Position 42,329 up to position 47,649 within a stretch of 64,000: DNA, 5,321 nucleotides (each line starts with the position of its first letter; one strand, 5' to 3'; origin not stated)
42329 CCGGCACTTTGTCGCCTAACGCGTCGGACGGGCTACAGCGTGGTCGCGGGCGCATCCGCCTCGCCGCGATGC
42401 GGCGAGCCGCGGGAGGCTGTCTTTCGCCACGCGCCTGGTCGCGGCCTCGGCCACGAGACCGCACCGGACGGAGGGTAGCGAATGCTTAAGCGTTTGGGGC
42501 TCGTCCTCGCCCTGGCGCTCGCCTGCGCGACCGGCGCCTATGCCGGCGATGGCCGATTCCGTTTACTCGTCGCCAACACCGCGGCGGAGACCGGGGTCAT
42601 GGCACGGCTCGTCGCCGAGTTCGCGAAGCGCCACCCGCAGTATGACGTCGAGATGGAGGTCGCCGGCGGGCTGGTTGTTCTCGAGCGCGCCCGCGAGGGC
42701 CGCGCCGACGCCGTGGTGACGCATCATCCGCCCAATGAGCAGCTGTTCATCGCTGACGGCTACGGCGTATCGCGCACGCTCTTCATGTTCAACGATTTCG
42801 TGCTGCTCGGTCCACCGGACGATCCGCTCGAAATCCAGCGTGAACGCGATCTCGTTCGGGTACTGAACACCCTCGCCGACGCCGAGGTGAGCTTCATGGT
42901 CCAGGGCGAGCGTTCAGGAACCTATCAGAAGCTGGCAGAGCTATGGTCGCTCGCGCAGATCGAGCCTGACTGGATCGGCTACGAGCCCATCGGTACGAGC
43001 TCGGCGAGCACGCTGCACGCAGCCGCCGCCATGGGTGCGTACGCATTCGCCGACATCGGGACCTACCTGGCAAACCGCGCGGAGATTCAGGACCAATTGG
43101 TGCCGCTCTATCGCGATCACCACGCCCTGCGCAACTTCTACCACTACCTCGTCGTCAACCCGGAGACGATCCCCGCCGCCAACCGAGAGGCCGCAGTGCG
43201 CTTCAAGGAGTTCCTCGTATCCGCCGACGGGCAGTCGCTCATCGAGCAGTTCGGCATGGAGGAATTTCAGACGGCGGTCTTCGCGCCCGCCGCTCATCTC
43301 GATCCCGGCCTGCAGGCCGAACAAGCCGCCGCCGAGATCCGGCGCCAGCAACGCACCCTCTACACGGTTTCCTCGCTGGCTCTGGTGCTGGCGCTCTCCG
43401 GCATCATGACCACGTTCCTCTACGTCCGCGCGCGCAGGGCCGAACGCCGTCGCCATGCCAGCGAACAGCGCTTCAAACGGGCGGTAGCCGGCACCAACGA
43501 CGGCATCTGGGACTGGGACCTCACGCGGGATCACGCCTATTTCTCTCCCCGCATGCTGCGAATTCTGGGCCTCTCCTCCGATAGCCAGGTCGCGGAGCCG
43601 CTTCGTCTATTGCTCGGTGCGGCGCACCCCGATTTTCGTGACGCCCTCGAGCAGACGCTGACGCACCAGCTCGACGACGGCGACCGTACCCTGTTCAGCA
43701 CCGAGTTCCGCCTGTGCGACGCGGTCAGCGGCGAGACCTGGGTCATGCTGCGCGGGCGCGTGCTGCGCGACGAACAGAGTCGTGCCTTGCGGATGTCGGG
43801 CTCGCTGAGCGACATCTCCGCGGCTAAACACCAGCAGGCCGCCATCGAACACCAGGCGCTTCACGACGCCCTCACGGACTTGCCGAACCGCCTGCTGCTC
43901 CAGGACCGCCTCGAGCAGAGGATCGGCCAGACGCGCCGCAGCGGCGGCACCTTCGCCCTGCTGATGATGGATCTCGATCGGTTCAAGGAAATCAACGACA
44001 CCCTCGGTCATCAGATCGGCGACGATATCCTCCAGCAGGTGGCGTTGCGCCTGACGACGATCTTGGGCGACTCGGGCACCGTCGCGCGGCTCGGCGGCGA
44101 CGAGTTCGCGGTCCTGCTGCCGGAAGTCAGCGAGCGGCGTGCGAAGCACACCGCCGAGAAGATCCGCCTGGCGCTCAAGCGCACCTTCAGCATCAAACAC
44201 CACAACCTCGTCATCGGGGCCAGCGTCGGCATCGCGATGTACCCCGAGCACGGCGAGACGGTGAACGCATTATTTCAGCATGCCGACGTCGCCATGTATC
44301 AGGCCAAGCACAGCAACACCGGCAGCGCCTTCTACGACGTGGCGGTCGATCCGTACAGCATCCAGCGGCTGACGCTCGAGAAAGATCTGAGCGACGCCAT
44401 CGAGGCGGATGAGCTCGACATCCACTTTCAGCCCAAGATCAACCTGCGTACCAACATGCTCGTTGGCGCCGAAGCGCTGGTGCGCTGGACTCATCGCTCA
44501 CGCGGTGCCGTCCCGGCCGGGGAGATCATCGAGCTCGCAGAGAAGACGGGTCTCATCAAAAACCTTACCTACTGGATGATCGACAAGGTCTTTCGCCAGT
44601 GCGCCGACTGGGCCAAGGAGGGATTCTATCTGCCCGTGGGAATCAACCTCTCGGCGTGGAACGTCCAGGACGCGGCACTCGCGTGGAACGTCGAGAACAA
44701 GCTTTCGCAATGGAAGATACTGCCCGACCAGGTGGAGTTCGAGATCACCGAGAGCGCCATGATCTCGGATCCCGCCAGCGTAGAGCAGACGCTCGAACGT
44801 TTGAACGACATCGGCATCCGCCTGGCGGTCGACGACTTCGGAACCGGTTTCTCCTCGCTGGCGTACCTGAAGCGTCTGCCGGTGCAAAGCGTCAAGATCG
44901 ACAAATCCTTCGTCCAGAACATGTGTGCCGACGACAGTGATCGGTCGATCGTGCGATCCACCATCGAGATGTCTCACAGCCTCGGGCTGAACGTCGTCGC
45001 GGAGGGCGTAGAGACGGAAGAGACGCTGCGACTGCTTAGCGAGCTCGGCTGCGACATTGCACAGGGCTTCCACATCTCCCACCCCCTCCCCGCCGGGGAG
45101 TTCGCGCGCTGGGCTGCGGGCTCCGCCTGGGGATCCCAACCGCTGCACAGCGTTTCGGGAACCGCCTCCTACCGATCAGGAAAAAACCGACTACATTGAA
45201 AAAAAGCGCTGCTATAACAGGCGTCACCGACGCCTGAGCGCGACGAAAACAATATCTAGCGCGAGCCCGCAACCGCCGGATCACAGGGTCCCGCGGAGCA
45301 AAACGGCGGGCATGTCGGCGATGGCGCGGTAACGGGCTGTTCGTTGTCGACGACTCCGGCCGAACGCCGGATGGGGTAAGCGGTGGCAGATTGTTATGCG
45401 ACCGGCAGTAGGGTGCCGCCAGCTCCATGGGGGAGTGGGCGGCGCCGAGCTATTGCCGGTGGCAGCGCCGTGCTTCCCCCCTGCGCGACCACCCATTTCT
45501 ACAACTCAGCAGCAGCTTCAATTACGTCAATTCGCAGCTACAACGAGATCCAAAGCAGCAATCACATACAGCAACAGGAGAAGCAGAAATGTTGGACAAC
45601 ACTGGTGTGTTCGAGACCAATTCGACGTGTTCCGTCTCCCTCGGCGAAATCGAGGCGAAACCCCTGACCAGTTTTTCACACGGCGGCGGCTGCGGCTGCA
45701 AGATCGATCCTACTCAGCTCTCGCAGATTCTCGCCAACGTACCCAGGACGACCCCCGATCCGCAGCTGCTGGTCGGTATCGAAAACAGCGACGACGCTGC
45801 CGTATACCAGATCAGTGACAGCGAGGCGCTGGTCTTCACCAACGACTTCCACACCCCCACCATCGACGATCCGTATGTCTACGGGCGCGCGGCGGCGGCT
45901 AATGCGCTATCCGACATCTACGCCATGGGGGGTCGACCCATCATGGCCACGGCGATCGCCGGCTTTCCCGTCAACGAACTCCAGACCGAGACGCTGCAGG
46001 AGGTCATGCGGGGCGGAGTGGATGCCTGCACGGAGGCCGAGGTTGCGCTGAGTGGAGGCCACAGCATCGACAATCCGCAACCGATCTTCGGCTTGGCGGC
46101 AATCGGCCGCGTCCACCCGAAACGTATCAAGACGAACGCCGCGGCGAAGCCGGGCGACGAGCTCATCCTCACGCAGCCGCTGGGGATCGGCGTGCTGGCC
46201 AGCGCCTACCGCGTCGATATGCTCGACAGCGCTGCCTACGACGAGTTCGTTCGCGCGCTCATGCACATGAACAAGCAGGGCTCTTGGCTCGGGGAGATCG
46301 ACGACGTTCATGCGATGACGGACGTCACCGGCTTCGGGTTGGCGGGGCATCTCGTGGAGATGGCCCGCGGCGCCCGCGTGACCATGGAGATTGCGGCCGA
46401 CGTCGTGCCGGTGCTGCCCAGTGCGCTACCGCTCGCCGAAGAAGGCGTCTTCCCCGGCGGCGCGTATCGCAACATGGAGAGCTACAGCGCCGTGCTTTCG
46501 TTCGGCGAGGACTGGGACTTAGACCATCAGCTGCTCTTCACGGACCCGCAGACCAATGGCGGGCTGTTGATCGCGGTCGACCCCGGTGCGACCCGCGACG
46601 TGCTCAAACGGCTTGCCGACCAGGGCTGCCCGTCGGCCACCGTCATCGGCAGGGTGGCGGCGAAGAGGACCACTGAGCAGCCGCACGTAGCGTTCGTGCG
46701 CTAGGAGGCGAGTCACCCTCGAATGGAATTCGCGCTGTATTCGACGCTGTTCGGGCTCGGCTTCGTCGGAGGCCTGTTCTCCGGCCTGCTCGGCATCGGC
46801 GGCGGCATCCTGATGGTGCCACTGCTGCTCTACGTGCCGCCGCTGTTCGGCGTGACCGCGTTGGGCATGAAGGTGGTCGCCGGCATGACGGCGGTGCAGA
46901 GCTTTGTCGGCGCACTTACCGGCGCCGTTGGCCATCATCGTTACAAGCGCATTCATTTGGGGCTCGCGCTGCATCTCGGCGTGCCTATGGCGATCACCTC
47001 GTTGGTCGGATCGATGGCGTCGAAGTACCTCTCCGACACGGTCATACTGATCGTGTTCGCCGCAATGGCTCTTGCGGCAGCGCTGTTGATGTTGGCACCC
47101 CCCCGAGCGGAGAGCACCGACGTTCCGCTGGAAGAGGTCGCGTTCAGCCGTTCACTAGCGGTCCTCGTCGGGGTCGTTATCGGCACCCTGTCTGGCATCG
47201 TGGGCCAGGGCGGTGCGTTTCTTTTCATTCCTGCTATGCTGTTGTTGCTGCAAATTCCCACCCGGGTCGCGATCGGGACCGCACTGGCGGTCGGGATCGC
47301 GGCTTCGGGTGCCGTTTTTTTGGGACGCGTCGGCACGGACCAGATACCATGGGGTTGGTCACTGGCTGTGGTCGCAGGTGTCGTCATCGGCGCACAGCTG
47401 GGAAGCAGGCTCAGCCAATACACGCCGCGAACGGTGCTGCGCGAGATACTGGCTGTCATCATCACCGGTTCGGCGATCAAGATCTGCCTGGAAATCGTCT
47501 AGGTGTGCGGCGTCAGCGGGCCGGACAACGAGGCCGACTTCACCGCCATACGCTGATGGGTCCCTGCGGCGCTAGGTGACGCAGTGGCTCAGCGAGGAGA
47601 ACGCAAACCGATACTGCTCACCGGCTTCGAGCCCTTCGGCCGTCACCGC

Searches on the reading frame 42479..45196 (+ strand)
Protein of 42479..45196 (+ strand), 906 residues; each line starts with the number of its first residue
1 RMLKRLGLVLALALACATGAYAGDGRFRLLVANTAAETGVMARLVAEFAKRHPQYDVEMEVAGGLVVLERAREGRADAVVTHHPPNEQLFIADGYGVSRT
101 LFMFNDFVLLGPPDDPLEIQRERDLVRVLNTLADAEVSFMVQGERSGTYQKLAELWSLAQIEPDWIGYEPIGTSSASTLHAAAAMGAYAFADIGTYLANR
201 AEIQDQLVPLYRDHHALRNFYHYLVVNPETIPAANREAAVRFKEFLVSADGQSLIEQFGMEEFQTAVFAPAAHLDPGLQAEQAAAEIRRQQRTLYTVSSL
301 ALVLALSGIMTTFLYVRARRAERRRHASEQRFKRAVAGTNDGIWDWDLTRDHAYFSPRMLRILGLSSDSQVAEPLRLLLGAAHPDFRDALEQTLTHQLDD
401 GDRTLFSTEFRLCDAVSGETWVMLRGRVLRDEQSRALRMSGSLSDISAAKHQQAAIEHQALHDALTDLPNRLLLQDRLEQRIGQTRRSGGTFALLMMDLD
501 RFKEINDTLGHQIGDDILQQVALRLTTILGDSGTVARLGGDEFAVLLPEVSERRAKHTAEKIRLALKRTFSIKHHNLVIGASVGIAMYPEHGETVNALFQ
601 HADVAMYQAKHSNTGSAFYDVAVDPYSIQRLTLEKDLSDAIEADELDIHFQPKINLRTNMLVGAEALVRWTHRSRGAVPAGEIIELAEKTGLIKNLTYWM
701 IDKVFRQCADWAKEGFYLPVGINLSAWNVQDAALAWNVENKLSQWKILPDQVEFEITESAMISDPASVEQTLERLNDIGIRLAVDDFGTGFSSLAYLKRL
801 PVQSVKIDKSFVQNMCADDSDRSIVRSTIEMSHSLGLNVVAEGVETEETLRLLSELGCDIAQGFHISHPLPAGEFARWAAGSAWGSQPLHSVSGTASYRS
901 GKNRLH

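Call 11: search_protein_families(library=ncbifam, proteins=[window:42479-45196:+], max_evalue=0.00001)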
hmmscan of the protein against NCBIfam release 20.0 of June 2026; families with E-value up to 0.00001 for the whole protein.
window:42479-45196:+ (906 aa): 32 families (the best 25 are shown)
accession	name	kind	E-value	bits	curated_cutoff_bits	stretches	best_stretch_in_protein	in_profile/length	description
NF045675.1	PhdiestaseDibA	equivalog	4.1e-136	454.9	980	1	282-875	31-621/623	phosphodiesterase DibA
NF053781.1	cdiGMPphdstlr2612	equivalog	3.3e-109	366.2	1600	1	320-876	705-1262/1268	Tlr1612 family c-di-GMP phosphodiesterase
NF007474.0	PRK10060.1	equivalog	4.6e-106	355.6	782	1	442-880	219-655/663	cyclic di-GMP phosphodiesterase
NF008467.0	PRK11359.1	equivalog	1.8e-95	320.6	857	1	452-879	368-792/800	oxygen-sensing cyclic-di-GMP phosphodiesterase DosP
NF052458.1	PhdiestGepA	equivalog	2.6e-91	307.1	1200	1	453-875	418-837/840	phosphodiesterase GepA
NF008807.1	PRK11829.1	equivalog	7.9e-79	265.5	733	1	464-876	246-659/670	biofilm formation regulator HmsP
NF007298.0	PRK09776.1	equivalog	3.7e-77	260.2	1135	2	444-872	668-1099/1111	diguanylate cyclase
NF052596.1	RR_EAL_PvrR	equivalog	2.7e-54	184.3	580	1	633-877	143-387/398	response regulator cyclic di-GMP phosphodiesterase PvrR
NF007423.1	PRK09966.1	equivalog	2e-50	171.8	325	1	450-610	229-390/390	diguanylate cyclase DgcN/YfiN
NF045673.1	c-di-GMPRcptLapD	equivalog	1.5e-48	165.6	1020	1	455-871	231-646/647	cyclic di-GMP receptor LapD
NF007839.0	PRK10551.1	equivalog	3.2e-45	154.7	461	1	630-880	261-511/518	cyclic di-GMP phosphodiesterase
TIGR00254.1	GGDEF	domain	5e-43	146.7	37.4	1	456-615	1-162/168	diguanylate cyclase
NF008281.1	PRK11059.1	equivalog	1.3e-40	139.3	663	1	443-869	200-629/633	RNase E specificity factor CsrD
NF038266.1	diguan_SiaD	equivalog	1.5e-39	135.9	290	1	450-612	84-247/252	biofilm regulation diguanylate cyclase SiaD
NF007135.0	PRK09581.1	equivalog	7.2e-37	127.3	474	1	458-613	290-448/457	PleD family two-component system response regulator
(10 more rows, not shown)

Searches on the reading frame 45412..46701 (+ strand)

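Call 11: search_protein_families(library=ncbifam, proteins=[window:45412-46701:+], max_evalue=0.00001)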
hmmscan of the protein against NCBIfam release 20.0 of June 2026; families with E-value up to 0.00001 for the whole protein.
window:45412-46701:+ (430 aa): 12 families
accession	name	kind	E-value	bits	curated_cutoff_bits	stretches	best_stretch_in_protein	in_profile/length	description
NF002098.0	PRK00943.1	equivalog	4.6e-128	427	299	1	84-421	7-340/347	selenide, water dikinase SelD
TIGR00476.1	selD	equivalog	1.7e-117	392.1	125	1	85-392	2-309/311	selenide, water dikinase SelD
NF010705.0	PRK14105.1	equivalog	3.5e-48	164.2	291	1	84-341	7-277/345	selenide, water dikinase SelD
TIGR04369.1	fusion_not_SelD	hypoth_equivalog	5.9e-31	107.3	700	1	91-398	355-690/701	oxidoreductase/SelD-related fusion protein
TIGR01379.1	thiL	equivalog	4e-27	95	184.15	1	124-382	22-273/320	thiamine-phosphate kinase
NF004351.0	PRK05731.1-4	equivalog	1.2e-18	67.4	324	1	122-337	34-252/321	thiamine-phosphate kinase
TIGR04049.1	AIR_rel_sll0787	hypoth_equivalog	3.2e-17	62.6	321.3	1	111-334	28-243/318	sll0787 family AIR synthase-like protein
NF004353.0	PRK05731.2-2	equivalog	1.8e-14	53.5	301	1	125-369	18-254/311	thiamine-phosphate kinase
TIGR02124.1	hypE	equivalog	1.6e-12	47.1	251.6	1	121-337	28-248/332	hydrogenase expression/formation protein HypE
TIGR03267.1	methan_mark_2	hypoth_equivalog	3.1e-12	46.2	365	1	123-333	41-247/323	methanogenesis marker 2 protein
TIGR01736.1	FGAM_synth_II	equivalog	6.6e-08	31.3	525.75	0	125-218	417-516/718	phosphoribosylformylglycinamidine synthase subunit PurL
NF002290.1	PRK01213.1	equivalog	2.9e-07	29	648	1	125-329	422-641/723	phosphoribosylformylglycinamidine synthase subunit PurL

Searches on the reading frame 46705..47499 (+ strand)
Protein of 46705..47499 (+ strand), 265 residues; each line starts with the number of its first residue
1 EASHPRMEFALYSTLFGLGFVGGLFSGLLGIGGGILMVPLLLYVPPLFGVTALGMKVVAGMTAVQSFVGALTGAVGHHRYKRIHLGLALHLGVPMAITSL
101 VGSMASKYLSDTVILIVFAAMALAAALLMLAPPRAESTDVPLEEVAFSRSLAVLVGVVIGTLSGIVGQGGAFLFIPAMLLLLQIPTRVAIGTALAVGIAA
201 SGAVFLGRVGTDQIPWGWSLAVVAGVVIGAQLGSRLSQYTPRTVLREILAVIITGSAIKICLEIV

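Call 11: search_protein_families(library=ncbifam, proteins=[window:46705-47499:+], max_evalue=0.00001)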
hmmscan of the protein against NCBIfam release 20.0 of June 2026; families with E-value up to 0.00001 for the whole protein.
window:46705-47499:+ (265 aa): 0 families

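Call 43: search_protein_families(library=pfam, proteins=[window:46705-47499:+], max_evalue=0.001)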
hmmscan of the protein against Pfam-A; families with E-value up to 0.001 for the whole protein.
window:46705-47499:+ (265 aa): 1 family
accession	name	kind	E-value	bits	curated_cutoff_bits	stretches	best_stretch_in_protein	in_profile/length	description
PF01925.25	TauE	-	3e-44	151.9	32.6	1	15-259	1-236/237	Sulfite exporter TauE/SafE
